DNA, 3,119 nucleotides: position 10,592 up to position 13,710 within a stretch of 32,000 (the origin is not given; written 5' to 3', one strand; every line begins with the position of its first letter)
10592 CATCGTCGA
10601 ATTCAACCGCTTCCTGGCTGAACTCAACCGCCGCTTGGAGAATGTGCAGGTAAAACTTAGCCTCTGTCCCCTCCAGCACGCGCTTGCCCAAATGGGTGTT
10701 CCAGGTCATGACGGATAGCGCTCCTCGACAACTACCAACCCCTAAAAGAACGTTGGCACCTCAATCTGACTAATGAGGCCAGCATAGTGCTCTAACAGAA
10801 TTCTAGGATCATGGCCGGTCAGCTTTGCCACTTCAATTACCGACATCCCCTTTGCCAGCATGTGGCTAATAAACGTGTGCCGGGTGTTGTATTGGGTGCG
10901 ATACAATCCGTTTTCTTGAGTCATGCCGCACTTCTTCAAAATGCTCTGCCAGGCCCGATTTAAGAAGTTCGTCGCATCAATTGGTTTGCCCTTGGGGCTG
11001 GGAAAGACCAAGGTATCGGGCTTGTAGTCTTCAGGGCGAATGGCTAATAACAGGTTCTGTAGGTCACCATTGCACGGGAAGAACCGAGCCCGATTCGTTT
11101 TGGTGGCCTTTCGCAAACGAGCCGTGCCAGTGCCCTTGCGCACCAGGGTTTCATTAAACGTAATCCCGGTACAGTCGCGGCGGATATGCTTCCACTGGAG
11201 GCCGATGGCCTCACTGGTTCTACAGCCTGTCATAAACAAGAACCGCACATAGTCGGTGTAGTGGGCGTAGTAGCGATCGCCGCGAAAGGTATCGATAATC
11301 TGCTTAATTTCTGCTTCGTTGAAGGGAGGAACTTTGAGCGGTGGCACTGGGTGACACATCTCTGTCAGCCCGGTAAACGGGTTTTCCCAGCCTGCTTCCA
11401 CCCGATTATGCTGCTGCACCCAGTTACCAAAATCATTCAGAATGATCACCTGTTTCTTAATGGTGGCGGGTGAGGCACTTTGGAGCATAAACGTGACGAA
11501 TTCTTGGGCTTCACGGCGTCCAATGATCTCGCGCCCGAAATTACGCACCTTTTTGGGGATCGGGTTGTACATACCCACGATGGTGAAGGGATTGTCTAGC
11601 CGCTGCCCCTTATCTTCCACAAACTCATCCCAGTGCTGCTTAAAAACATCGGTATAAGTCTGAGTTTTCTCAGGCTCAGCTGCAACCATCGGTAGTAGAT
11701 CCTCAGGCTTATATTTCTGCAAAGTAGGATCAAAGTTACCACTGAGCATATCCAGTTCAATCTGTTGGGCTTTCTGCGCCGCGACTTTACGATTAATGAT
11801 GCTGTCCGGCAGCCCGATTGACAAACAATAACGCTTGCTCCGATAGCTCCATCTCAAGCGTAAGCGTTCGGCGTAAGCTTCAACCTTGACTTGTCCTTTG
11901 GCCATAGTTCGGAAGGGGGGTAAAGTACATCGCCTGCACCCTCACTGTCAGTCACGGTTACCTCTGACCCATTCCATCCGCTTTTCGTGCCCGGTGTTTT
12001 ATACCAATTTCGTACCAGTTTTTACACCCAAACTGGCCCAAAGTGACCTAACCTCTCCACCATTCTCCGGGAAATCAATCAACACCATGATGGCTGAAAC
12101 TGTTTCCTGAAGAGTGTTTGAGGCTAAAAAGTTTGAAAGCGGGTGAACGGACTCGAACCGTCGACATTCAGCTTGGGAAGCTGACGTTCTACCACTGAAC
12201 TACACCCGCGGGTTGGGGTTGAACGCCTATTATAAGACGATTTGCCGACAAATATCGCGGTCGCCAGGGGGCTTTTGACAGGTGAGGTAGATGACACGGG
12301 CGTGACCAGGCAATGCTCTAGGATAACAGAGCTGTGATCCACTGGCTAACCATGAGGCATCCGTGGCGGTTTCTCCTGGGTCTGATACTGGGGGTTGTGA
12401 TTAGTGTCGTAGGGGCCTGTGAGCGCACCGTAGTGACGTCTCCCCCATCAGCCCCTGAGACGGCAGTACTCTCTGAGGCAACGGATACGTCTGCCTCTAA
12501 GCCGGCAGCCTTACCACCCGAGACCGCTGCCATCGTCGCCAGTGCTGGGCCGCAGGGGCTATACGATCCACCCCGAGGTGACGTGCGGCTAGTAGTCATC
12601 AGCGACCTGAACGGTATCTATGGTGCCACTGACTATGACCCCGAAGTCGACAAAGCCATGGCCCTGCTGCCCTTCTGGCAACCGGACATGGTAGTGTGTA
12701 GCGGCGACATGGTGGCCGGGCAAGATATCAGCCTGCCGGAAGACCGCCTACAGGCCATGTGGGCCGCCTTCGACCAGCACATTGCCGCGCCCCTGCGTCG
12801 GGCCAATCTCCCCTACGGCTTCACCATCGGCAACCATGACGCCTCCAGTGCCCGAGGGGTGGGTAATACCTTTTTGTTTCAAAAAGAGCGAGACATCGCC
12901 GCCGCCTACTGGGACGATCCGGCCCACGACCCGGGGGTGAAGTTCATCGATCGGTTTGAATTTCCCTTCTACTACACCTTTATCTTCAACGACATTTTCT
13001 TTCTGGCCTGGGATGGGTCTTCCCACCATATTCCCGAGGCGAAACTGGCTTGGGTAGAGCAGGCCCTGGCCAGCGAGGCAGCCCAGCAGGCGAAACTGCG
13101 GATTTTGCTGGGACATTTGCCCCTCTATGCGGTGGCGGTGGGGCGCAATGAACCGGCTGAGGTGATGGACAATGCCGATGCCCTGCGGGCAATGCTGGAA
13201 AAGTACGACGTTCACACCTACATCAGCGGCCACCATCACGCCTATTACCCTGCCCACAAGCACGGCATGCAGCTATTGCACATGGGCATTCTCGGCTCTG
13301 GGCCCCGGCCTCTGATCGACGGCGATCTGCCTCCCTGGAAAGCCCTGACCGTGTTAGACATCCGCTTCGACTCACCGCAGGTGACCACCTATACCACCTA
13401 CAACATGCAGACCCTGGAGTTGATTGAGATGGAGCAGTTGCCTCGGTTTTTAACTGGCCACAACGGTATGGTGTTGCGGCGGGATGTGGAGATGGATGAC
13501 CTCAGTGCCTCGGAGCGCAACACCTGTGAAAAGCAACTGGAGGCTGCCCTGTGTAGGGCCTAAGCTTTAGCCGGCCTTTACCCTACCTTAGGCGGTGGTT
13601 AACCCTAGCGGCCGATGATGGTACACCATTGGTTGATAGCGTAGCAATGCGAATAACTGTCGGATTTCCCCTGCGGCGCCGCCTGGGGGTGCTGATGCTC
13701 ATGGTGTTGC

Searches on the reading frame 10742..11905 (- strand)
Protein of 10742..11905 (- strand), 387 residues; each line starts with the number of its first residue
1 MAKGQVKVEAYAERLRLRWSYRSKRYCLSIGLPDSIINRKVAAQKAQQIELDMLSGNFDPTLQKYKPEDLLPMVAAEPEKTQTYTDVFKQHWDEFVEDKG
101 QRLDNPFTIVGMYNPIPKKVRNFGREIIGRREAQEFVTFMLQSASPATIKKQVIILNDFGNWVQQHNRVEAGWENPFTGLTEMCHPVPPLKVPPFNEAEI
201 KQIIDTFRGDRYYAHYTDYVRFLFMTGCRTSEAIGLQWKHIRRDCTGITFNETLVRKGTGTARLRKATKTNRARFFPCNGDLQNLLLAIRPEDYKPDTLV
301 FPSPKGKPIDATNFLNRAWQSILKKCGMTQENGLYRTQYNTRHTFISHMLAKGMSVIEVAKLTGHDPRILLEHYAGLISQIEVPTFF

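Call 14: search_protein_families(library=pfam, proteins=[window:10742-11905:-], max_evalue=0.01)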
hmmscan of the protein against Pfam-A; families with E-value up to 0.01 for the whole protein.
window:10742-11905:- (387 aa): 2 families
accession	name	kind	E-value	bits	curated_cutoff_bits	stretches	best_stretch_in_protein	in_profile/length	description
PF00589.27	Phage_integrase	-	5e-15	56.1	27.1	1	196-374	4-165/172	Phage integrase family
PF12167.14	Arm-DNA-bind_2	-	2.9e-09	37.2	22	1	5-68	3-63/65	Arm DNA-binding domain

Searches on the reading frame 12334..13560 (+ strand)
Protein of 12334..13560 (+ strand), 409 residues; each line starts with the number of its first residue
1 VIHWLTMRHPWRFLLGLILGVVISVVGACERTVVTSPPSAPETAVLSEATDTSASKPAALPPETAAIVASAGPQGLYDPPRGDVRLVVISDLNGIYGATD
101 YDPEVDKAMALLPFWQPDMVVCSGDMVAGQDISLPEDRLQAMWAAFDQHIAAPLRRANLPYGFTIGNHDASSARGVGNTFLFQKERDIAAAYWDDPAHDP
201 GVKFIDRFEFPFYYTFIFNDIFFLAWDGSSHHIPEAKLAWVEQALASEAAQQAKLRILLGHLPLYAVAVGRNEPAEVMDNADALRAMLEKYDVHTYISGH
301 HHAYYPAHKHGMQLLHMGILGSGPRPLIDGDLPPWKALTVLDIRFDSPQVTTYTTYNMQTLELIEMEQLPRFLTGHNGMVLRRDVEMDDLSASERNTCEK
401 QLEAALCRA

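Call 14: search_protein_families(library=pfam, proteins=[window:12334-13560:+], max_evalue=0.01)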
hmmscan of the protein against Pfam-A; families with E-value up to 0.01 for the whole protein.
window:12334-13560:+ (409 aa): 1 family
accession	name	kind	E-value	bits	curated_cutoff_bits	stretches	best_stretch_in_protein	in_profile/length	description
PF00149.33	Metallophos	-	4.7e-15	56.9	21.5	1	85-304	2-191/191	Calcineurin-like phosphoesterase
